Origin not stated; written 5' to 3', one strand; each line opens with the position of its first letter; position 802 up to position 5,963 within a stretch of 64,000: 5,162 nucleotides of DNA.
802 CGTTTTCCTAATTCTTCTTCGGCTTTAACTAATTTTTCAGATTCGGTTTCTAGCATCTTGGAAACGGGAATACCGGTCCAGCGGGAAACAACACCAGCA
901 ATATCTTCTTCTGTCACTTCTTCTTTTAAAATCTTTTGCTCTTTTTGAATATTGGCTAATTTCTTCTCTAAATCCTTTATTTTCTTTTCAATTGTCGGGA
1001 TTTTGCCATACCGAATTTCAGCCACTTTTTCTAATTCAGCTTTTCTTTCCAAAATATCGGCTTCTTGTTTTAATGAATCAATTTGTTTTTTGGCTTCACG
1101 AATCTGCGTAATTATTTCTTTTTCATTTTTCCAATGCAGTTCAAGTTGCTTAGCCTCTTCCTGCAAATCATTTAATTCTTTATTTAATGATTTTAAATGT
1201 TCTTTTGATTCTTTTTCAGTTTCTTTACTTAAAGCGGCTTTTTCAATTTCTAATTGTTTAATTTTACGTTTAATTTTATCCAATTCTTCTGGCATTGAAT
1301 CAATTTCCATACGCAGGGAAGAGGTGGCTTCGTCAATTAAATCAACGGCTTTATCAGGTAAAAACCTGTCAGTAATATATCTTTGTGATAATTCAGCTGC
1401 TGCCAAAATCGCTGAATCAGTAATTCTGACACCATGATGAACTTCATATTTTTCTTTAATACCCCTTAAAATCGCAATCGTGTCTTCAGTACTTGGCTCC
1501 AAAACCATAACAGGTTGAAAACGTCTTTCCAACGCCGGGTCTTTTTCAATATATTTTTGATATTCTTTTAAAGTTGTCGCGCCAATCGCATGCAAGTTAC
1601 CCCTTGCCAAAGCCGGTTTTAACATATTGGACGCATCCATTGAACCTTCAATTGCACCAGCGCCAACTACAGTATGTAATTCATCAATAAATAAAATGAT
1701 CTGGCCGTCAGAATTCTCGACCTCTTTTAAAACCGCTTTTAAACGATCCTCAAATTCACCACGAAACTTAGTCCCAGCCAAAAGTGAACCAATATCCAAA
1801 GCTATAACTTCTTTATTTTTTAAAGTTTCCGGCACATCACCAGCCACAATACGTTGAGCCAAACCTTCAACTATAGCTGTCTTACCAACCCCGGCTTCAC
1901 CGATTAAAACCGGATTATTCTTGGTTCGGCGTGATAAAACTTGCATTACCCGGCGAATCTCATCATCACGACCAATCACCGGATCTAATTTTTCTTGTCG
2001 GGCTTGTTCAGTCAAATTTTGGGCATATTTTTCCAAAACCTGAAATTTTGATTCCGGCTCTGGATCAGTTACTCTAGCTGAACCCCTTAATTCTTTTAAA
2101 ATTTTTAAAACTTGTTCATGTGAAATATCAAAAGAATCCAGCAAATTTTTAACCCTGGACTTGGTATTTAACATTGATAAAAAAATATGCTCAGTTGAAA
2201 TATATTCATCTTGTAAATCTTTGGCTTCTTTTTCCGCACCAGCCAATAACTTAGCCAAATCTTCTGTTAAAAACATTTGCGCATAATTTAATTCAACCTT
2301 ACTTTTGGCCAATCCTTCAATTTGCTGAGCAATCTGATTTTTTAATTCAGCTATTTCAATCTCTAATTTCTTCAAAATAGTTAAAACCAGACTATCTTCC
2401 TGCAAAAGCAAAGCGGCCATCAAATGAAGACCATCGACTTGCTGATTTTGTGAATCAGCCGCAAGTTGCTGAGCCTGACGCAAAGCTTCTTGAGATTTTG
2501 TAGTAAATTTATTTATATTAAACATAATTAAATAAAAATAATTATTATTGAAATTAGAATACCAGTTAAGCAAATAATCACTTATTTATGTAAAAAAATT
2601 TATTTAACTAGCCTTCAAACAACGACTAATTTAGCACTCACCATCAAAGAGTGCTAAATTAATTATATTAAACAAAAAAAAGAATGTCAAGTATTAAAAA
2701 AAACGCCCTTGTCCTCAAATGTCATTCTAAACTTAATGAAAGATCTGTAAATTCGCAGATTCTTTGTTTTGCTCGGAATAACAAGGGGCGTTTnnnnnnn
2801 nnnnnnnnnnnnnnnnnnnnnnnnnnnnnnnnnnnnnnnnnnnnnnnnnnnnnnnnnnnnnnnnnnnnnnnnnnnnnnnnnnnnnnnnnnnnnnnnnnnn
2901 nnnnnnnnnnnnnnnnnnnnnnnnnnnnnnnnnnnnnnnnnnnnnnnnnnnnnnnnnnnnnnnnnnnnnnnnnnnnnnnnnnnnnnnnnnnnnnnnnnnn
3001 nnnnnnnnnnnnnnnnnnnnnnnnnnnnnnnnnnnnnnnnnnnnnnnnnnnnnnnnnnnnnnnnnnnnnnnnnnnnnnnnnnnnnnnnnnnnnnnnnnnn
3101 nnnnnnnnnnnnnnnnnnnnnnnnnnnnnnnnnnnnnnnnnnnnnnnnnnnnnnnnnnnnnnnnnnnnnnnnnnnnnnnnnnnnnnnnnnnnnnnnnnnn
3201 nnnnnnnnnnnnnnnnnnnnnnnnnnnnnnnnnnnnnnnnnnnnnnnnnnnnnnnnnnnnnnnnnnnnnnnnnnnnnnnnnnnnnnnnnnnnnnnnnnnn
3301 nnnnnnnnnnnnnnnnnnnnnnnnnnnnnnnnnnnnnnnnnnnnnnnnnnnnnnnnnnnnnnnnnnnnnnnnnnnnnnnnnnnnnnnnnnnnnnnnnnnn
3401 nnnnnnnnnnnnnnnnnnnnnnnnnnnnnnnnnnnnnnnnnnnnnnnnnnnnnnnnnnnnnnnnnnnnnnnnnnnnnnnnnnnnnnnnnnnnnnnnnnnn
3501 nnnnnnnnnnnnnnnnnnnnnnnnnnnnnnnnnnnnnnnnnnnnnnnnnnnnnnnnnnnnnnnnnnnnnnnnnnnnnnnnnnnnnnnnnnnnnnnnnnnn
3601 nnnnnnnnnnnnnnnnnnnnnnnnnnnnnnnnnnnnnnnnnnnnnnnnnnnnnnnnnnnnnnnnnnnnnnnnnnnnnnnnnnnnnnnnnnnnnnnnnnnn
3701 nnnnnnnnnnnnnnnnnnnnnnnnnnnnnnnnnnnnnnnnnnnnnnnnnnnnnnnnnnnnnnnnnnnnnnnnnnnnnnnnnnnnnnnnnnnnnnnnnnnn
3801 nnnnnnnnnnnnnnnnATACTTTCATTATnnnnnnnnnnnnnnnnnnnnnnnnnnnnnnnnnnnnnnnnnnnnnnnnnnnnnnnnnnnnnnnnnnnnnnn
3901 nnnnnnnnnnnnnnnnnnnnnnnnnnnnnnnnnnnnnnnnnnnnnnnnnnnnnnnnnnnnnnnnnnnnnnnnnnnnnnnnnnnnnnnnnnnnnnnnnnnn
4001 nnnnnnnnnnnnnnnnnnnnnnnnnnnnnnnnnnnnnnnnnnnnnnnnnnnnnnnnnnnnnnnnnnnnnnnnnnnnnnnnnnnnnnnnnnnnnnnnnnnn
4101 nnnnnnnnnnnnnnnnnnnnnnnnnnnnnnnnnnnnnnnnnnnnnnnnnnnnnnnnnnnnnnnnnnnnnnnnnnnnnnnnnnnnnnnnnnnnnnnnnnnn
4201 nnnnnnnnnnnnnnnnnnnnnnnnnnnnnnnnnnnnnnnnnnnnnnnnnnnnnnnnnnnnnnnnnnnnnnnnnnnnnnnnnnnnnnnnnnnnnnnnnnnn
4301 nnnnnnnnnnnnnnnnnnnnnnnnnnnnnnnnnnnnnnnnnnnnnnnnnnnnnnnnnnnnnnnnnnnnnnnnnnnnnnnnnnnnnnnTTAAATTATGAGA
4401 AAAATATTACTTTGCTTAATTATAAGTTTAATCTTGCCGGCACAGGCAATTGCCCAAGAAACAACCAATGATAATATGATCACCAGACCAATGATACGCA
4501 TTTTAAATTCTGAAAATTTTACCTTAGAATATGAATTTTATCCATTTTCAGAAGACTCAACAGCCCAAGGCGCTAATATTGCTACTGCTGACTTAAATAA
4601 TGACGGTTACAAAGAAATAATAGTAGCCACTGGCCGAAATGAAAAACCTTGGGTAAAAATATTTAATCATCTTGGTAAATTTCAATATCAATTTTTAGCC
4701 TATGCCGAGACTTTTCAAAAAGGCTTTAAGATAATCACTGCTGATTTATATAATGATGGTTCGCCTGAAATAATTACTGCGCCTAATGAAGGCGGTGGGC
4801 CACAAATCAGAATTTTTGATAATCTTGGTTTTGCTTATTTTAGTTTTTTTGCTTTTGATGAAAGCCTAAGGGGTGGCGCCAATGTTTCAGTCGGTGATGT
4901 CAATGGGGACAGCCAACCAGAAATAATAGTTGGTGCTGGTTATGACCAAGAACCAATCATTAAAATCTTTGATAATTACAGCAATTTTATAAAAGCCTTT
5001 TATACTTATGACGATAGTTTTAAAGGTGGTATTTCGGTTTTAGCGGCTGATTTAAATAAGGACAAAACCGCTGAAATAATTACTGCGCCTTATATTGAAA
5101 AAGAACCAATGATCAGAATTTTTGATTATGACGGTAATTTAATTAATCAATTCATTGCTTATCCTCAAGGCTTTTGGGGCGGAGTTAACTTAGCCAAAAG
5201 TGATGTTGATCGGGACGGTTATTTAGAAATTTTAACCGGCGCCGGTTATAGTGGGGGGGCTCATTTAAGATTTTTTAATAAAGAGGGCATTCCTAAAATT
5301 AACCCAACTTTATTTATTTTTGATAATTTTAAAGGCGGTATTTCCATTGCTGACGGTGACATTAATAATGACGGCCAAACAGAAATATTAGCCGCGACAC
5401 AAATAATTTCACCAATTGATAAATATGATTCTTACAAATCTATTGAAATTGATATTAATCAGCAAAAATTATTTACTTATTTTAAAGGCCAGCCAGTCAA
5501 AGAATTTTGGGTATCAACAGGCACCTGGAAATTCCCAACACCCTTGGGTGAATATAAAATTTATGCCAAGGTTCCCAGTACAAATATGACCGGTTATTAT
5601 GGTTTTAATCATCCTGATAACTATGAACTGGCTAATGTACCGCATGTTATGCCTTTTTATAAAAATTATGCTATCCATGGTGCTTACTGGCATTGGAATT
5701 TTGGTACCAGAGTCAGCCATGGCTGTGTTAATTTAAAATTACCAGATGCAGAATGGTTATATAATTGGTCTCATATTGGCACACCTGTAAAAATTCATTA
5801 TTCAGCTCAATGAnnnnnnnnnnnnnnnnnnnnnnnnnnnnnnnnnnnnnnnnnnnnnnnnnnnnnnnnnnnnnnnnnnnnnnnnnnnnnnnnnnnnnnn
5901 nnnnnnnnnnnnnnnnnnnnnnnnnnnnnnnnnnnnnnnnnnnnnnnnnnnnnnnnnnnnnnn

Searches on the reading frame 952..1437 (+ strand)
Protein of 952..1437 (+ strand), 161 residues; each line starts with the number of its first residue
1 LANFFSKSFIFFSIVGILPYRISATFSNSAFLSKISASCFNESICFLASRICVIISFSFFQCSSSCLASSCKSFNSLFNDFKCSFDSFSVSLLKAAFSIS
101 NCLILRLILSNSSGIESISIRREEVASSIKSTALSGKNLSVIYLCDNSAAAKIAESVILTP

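Call 85: find_encoding_contigs(protein=window:952-1437:+, flank=10000, max_places=1)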
Protein window:952-1437:+ (161 aa): no gene with exactly this product is on record in the collection.

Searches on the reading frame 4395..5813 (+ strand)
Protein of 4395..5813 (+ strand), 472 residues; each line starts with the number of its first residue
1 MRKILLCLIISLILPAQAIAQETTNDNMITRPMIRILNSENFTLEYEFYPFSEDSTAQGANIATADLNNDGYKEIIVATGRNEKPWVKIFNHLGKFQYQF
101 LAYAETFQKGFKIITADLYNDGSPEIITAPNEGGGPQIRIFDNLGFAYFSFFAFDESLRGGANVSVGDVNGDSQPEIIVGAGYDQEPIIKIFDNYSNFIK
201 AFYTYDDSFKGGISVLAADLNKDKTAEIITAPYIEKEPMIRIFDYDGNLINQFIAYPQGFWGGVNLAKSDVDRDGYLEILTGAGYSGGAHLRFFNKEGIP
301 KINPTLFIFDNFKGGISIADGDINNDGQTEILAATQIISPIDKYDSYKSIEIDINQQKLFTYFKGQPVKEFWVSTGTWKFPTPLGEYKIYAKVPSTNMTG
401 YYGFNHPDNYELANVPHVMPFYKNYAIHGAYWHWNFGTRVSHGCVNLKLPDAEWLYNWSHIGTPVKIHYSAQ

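Call 21: search_protein_families(library=pfam, proteins=[window:4395-5813:+], max_evalue=0.001)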
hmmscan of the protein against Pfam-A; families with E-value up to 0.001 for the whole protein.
window:4395-5813:+ (472 aa): 4 families
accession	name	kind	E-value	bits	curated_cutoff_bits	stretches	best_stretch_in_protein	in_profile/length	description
PF03734.19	YkuD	-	5.9e-27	95.5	23.4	1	349-467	3-146/146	L,D-transpeptidase catalytic domain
PF01839.29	FG-GAP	-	5e-21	74.6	22.1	1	161-184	2-25/37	FG-GAP repeat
PF13517.12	FG-GAP_3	-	2.3e-19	70.2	26.9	3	117-179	1-61/61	FG-GAP-like repeat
PF16743.10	PliI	-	0.00054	20.1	27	0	163-180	61-78/123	Periplasmic lysozyme inhibitor of I-type lysozyme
